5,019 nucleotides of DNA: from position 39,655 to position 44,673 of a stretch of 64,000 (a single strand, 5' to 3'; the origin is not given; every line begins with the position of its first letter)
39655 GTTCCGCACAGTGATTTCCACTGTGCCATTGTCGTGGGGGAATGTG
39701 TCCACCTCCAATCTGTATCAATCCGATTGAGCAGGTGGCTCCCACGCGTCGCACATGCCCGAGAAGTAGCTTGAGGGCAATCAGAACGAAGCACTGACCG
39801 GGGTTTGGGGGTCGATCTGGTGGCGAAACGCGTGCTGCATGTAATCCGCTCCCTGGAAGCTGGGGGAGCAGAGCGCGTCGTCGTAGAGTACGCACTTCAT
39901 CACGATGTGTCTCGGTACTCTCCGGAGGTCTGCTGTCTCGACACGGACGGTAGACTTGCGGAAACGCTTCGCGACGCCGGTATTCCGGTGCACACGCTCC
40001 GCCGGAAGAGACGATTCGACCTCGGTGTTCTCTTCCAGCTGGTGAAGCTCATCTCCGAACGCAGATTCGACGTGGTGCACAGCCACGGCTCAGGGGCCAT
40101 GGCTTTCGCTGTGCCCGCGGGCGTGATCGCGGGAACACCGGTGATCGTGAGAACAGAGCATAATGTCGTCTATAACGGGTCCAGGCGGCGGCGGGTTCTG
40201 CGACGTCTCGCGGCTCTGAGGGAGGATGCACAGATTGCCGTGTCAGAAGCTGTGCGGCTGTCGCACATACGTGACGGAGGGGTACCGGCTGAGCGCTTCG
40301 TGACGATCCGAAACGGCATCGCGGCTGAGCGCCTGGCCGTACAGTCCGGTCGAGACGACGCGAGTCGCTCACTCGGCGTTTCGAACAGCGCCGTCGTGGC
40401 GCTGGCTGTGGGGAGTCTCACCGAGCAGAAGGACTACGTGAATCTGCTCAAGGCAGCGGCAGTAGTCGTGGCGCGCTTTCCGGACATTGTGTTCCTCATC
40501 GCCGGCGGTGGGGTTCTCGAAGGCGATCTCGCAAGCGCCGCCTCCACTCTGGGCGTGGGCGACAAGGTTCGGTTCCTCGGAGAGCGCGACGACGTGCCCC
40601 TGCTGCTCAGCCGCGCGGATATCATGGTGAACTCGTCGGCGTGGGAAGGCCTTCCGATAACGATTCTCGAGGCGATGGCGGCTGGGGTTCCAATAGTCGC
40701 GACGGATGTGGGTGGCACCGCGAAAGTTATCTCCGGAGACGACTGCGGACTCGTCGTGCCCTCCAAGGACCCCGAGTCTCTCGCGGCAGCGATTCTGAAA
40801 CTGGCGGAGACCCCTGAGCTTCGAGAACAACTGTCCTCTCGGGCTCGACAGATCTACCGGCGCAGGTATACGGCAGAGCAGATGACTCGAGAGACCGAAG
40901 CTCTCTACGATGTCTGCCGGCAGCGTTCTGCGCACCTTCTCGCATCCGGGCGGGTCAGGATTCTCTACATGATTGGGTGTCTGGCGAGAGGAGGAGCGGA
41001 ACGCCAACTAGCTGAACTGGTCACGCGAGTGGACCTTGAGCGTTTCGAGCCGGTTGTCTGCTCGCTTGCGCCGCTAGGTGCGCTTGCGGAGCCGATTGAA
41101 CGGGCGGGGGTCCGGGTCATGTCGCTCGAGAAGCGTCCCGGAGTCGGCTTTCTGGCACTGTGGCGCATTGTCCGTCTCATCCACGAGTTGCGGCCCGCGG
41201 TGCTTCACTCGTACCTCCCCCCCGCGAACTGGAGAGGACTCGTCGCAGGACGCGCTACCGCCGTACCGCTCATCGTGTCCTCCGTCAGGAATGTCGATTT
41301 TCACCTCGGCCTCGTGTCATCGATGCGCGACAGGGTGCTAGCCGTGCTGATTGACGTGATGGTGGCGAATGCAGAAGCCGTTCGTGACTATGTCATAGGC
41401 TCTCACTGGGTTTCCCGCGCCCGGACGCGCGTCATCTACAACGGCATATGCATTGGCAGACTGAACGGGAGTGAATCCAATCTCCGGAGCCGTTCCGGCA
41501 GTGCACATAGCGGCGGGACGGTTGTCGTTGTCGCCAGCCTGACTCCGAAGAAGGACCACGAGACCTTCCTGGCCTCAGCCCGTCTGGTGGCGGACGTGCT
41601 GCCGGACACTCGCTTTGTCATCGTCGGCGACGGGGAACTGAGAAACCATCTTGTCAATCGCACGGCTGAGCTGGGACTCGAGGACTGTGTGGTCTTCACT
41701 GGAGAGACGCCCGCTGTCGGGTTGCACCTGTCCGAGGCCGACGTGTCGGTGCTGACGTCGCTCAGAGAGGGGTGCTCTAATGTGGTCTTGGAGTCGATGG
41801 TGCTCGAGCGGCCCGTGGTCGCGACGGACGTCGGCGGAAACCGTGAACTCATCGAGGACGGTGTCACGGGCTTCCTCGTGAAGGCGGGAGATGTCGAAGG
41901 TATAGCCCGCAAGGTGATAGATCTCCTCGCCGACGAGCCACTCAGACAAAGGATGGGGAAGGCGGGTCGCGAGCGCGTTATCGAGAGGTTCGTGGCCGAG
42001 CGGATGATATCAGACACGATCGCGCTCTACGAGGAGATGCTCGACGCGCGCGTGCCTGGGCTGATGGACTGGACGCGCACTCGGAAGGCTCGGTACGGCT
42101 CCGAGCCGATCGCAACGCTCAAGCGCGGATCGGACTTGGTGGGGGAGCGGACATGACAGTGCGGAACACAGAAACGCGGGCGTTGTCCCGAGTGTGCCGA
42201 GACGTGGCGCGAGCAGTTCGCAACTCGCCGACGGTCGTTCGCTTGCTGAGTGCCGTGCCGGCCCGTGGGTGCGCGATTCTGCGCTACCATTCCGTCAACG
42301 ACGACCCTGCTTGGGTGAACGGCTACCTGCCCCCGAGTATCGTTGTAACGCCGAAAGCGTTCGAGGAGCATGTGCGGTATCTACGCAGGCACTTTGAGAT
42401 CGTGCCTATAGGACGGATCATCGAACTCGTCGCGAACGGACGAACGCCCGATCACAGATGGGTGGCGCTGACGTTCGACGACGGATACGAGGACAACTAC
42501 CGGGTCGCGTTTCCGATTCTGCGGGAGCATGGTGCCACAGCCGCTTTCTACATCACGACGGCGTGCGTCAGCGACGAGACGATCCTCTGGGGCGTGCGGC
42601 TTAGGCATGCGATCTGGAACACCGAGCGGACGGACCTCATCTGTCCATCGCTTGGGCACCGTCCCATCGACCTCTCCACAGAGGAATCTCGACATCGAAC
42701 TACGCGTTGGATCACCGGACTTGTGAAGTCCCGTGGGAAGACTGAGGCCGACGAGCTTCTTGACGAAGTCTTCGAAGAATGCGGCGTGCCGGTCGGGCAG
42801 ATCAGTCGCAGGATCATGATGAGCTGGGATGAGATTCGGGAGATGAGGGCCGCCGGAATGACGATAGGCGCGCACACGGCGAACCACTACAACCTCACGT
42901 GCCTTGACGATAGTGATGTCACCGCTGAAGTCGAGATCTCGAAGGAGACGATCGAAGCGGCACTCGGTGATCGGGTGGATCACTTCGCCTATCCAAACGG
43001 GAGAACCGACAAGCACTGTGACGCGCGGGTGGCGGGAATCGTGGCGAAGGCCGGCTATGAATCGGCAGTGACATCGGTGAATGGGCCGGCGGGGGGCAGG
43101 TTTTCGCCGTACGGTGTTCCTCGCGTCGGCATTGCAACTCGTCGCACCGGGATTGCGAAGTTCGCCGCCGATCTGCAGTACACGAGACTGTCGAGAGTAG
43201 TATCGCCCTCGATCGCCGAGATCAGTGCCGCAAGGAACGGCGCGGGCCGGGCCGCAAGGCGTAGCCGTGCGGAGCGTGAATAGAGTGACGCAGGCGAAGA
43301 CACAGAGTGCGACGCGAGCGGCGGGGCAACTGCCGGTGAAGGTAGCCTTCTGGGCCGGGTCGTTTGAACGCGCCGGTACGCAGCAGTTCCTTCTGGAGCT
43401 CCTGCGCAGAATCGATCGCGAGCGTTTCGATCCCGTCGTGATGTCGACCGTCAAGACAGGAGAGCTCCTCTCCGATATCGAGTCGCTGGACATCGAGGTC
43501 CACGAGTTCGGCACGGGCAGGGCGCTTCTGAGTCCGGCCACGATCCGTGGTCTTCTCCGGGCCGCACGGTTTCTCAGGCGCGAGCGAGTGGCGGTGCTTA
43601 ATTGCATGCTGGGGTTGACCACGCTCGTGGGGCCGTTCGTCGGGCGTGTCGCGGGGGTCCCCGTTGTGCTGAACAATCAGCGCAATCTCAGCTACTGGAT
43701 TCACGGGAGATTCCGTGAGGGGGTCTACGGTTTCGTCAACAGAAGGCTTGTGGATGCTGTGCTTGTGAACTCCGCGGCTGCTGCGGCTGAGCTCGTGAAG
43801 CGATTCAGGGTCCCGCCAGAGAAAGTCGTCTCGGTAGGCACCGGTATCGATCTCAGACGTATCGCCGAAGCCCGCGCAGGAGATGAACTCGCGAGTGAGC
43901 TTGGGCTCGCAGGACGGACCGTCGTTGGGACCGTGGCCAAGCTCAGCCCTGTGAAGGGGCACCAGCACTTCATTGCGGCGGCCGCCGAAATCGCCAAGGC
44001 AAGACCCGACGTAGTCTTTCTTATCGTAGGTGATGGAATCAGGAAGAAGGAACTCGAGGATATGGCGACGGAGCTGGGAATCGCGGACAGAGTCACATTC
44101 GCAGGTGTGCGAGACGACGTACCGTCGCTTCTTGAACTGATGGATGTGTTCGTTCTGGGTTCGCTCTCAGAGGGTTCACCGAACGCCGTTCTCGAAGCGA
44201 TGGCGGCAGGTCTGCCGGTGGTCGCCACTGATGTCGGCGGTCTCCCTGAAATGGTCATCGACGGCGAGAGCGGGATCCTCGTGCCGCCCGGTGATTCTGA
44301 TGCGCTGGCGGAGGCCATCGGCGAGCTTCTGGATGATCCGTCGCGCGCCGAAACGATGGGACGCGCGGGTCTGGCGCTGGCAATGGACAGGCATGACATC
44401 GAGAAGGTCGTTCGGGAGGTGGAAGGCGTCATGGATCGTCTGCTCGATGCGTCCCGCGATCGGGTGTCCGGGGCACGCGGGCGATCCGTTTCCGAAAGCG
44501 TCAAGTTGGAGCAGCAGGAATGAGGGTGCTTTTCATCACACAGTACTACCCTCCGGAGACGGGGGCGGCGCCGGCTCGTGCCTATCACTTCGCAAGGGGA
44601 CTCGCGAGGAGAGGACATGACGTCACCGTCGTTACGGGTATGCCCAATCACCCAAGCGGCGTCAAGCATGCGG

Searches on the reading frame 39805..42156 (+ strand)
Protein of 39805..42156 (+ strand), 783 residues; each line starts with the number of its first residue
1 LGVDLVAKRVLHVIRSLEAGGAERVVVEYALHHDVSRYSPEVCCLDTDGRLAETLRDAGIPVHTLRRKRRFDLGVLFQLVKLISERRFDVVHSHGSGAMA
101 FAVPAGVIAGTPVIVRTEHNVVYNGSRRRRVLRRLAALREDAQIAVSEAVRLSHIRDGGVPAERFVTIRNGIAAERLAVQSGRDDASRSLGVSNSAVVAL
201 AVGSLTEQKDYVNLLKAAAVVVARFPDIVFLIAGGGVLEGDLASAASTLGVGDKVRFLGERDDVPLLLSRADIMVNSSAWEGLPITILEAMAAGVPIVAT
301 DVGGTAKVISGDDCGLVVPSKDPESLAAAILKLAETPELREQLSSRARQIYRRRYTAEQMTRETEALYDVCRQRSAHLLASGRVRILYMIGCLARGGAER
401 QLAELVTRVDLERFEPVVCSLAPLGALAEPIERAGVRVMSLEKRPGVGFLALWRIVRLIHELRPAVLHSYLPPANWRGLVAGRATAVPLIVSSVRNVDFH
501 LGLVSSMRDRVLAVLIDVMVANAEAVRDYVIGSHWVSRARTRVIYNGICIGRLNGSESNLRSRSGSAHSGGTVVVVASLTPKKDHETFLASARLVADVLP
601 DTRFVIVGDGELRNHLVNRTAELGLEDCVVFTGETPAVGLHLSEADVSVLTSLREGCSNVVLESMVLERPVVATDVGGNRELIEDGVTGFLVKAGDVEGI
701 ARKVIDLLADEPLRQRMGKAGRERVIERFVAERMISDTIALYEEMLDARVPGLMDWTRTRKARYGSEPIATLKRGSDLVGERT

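Call 61: search_protein_families(library=pfam, proteins=[window:39805-42156:+], max_evalue=0.0001)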
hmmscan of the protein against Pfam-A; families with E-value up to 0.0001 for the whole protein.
window:39805-42156:+ (783 aa): 7 families
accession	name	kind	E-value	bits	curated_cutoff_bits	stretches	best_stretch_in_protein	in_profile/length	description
PF00534.26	Glycos_transf_1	-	2.7e-78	261.8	26.4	2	186-349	5-171/172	Glycosyl transferases group 1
PF13692.12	Glyco_trans_1_4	-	1.9e-69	232.9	27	2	572-710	3-142/142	Glycosyl transferases group 1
PF13439.12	Glyco_transf_4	-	2.1e-36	126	28.5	2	20-176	2-170/170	Glycosyltransferase Family 4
PF13579.12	Glyco_trans_4_4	-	3.3e-24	86.5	29.7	2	20-171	1-158/158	Glycosyl transferase 4-like domain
PF13524.12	Glyco_trans_1_2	-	4.6e-18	66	25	2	226-363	13-141/144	Glycosyl transferase-like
PF20706.3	GT4-conflict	-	1.6e-09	37.7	26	1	257-356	268-377/385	Family 4 Glycosyltransferase in conflict systems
PF13477.12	Glyco_trans_4_2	-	2.5e-07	31.4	23.4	0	432-495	41-107/139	Glycosyl transferase 4-like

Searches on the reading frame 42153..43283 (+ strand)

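Call 61: search_protein_families(library=pfam, proteins=[window:42153-43283:+], max_evalue=0.0001)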
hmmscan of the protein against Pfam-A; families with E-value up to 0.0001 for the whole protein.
window:42153-43283:+ (376 aa): 1 family
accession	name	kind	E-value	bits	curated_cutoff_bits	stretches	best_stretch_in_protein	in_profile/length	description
PF01522.26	Polysacc_deac_1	-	6.9e-26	91.1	23.1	2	217-303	40-122/124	Polysaccharide deacetylase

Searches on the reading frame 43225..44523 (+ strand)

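Call 61: search_protein_families(library=pfam, proteins=[window:43225-44523:+], max_evalue=0.0001)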
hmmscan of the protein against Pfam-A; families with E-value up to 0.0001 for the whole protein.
window:43225-44523:+ (432 aa): 6 families
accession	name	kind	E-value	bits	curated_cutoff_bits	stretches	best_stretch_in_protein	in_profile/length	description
PF13692.12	Glyco_trans_1_4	-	1.8e-43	148.6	27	1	232-371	2-142/142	Glycosyl transferases group 1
PF00534.26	Glycos_transf_1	-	4.4e-43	147.2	26.4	1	230-382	14-169/172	Glycosyl transferases group 1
PF13439.12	Glyco_transf_4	-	2.8e-11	44.2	28.5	1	51-212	3-170/170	Glycosyltransferase Family 4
PF13579.12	Glyco_trans_4_4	-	4.1e-10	40.6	29.7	1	51-205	2-156/158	Glycosyl transferase 4-like domain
PF13524.12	Glyco_trans_1_2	-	2.4e-09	37.7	25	1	316-399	61-142/144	Glycosyl transferase-like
PF20706.3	GT4-conflict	-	1.5e-05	24.6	26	1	241-376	209-362/385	Family 4 Glycosyltransferase in conflict systems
